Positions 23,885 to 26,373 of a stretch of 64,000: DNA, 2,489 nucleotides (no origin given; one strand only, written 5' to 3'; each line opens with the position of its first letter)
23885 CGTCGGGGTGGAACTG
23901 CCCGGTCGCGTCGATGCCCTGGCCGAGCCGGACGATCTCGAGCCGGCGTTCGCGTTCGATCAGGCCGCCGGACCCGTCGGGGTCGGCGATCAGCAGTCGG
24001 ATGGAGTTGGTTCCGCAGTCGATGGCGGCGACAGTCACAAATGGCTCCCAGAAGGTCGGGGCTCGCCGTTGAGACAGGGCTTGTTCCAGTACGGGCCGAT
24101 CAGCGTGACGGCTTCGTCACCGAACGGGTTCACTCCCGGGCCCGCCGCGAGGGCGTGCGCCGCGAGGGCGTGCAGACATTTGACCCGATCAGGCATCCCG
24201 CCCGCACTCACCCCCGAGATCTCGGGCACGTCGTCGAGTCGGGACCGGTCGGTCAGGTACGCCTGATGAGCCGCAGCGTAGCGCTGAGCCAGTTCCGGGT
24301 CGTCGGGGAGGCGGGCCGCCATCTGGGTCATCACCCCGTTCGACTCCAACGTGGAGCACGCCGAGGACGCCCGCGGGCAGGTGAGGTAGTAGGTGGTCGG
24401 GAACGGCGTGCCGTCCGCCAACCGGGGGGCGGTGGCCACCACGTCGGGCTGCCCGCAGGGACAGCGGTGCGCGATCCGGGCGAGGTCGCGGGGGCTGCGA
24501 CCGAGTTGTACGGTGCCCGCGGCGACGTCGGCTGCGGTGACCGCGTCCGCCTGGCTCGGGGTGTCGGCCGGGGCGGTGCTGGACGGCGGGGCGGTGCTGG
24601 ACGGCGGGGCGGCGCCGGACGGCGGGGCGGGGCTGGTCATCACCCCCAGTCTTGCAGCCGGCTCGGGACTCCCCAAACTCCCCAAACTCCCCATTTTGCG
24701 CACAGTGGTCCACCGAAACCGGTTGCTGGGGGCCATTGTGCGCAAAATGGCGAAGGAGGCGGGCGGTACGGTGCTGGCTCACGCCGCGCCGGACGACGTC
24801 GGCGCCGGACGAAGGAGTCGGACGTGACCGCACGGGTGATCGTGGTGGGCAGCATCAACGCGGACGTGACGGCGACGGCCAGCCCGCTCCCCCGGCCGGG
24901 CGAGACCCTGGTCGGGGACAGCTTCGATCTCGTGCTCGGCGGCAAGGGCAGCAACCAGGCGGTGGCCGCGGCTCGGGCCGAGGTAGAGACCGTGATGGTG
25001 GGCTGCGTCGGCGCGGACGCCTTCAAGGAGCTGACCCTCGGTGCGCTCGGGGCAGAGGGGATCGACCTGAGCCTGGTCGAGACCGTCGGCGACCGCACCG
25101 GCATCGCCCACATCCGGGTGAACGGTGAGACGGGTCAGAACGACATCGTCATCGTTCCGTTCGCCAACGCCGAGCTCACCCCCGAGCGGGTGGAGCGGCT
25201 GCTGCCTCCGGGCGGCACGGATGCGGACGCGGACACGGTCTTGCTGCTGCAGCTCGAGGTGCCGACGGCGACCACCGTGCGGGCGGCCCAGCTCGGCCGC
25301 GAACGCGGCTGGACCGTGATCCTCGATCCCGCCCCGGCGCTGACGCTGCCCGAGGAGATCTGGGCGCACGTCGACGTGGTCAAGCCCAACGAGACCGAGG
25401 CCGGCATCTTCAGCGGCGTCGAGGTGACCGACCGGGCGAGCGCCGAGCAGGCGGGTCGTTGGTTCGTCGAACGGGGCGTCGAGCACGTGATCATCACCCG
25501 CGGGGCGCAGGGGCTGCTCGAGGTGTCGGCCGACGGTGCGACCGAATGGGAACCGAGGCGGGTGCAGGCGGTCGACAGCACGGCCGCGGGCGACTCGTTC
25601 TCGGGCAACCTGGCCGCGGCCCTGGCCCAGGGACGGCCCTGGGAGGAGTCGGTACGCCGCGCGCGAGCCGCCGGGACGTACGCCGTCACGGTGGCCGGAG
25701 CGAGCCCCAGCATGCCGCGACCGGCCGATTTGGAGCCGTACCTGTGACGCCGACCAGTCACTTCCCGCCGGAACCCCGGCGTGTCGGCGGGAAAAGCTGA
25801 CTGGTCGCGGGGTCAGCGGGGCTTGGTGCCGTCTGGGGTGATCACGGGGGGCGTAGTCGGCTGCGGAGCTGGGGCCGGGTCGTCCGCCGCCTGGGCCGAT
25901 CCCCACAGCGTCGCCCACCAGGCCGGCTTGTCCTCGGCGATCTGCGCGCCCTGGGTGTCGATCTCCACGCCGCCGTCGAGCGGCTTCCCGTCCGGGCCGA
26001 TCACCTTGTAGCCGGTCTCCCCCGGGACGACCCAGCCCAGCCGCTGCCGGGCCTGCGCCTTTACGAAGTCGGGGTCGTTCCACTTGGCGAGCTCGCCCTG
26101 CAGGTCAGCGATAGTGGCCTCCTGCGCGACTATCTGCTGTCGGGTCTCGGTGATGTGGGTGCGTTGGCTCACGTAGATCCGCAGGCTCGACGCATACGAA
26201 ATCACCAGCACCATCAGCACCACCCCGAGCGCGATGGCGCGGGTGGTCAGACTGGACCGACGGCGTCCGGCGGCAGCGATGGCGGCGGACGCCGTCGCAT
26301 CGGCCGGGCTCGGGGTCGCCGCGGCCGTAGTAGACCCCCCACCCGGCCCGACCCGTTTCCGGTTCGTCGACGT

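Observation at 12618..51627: Thirteen long intergenic hairpin repeats in five sequence families, with different terminal arms and a shared GCGTG(T) core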

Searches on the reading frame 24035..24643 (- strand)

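Call 10: search_protein_families(library=pfam, proteins=[window:24035-24643:-])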
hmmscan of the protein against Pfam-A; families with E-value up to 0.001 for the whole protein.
window:24035-24643:- (202 aa): 1 family
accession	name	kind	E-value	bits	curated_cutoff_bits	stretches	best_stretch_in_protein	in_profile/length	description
PF04417.17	DUF501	-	2.7e-41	141.2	23.8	1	58-179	2-138/139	Protein of unknown function (DUF501)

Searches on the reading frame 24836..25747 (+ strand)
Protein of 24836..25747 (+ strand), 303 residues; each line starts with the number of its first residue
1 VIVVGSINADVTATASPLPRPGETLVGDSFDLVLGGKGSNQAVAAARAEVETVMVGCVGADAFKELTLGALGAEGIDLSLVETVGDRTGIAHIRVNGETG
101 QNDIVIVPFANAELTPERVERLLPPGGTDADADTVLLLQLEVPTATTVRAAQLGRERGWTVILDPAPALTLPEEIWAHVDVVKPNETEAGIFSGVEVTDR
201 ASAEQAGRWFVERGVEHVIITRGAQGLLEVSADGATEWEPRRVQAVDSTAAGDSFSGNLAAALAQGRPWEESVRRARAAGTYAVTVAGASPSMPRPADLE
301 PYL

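Call 10: search_protein_families(library=pfam, proteins=[window:24836-25747:+])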
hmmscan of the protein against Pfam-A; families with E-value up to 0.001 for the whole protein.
window:24836-25747:+ (303 aa): 2 families
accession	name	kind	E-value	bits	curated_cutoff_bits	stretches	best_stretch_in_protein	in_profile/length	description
PF00294.29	PfkB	-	8e-61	206.4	25.8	1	2-294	5-300/302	pfkB family carbohydrate kinase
PF08543.17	Phos_pyr_kin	-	1.2e-11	44.9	27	1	164-279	105-227/246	Phosphomethylpyrimidine kinase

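Call 72: find_homologous_proteins(query=window:24836-25747:+, max_evalue=1e-80)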
Query window:24836-25747:+ (303 aa): 411 proteins with E <= 1e-80 among 8000 candidates; the best 120 are listed.
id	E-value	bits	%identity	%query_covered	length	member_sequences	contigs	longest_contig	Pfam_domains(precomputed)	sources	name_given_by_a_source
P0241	3.5e-189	645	100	100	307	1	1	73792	PF08543.18,PF00294.30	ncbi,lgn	ncbi:MAG: ribokinase [Propionibacteriaceae bacterium]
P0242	4.5e-171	586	92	100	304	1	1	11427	PF08543.18,PF00294.30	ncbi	-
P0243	5.5e-98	346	60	99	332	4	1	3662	PF08543.18,PF00294.30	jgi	jgi:ribokinase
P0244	1.0e-97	345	58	100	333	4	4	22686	PF08543.18,PF00294.30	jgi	jgi:ribokinase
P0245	1.7e-96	341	59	96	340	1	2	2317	PF08543.18,PF00294.30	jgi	jgi:ribokinase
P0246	2.7e-96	341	60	96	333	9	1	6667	PF08543.18,PF00294.30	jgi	-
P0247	1.3e-95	338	59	96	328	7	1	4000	PF08543.18,PF00294.30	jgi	jgi:ribokinase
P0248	2.1e-95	338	57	99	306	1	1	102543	PF08543.18,PF00294.30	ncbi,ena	-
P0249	2.1e-93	331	58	96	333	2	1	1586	PF08543.18,PF00294.30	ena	-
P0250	1.0e-92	329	56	100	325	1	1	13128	PF08543.18,PF00294.30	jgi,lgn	jgi:ribokinase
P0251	1.1e-92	329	57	99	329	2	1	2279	PF08543.18,PF00294.30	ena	-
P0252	1.9e-92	328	54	100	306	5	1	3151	PF08543.18,PF00294.30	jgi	jgi:ribokinase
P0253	2.0e-92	328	57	100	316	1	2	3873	PF08543.18,PF00294.30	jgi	jgi:ribokinase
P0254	4.3e-92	327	56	100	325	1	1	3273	PF08543.18,PF00294.30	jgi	jgi:ribokinase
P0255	2.4e-91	324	54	100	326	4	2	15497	PF08543.18,PF00294.30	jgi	-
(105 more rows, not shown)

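Call 73: find_encoding_contigs(protein=P0242, flank=10000, max_places=2)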
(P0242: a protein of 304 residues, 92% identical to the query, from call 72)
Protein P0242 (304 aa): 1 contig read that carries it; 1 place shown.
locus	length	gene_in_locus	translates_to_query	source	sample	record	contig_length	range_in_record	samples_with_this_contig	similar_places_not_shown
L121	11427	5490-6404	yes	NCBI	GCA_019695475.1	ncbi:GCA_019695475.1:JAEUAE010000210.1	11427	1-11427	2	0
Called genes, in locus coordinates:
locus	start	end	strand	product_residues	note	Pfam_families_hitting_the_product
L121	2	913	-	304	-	?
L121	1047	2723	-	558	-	-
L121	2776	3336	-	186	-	PF01327:Pep_deformylase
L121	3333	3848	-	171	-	PF13291:ACT_4 (faint), PF13740:ACT_6, PF13840:ACT_7 (faint), PF01842:ACT, PF13740:ACT_6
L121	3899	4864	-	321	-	PF02541:Ppx-GppA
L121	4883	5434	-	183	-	PF04417:DUF501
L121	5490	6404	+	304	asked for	PF00294:PfkB, PF08543:Phos_pyr_kin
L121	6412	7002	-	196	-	PF04977:DivIC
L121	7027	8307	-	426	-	PF03952:Enolase_N, PF07476:MAAL_C (faint), PF00113:Enolase_C, PF13378:MR_MLE_C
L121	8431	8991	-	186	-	PF08239:SH3_3 (weak)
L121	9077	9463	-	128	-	-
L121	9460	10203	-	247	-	PF03819:MazG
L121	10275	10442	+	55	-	-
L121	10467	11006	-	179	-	-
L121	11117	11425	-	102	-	?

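Call 80: search_protein_families(library=pfam, proteins=[L121:11117-11425:-, L121:10275-10442:+, L121:2-913:-], max_evalue=0.1)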
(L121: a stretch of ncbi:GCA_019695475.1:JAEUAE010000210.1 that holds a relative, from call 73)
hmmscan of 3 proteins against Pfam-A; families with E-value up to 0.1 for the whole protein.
L121:11117-11425:- (102 aa): 5 families
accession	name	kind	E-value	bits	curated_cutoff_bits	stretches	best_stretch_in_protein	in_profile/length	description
PF03825.22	Nuc_H_symport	-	2.5e-26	93.1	25.9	1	6-102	302-397/400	Nucleoside H+ symporter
PF12832.13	MFS_1_like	-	1.7e-08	34.4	25.2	1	5-70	301-366/373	MFS_1 like family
PF07690.21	MFS_1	-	4.8e-08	32.7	33.4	1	5-101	85-173/347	Major Facilitator Superfamily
PF04226.18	Transgly_assoc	-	0.022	15.4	25.3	1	56-101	5-48/49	Transglycosylase associated protein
PF03137.26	OATP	-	0.086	11.5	25.8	1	5-100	133-234/545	Organic Anion Transporter Polypeptide (OATP) family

L121:10275-10442:+ (55 aa): 0 families

L121:2-913:- (304 aa): 1 family
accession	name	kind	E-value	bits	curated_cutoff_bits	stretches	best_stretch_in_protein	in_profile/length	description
PF01168.26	Ala_racemase_N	-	8.5e-07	29.3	24.1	1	41-218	1-160/220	Alanine racemase, N-terminal domain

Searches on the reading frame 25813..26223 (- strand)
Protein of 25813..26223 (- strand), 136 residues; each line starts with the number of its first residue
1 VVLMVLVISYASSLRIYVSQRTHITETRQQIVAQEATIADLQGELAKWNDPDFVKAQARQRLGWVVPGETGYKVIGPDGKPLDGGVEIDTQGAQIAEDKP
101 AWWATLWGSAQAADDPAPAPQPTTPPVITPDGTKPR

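Call 10: search_protein_families(library=pfam, proteins=[window:25813-26223:-])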
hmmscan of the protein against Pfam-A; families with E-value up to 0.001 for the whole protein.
window:25813-26223:- (136 aa): 1 family
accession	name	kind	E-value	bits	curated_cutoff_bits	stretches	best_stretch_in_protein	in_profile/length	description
PF04977.20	DivIC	-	2e-14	53.6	28.9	1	2-76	4-79/80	Septum formation initiator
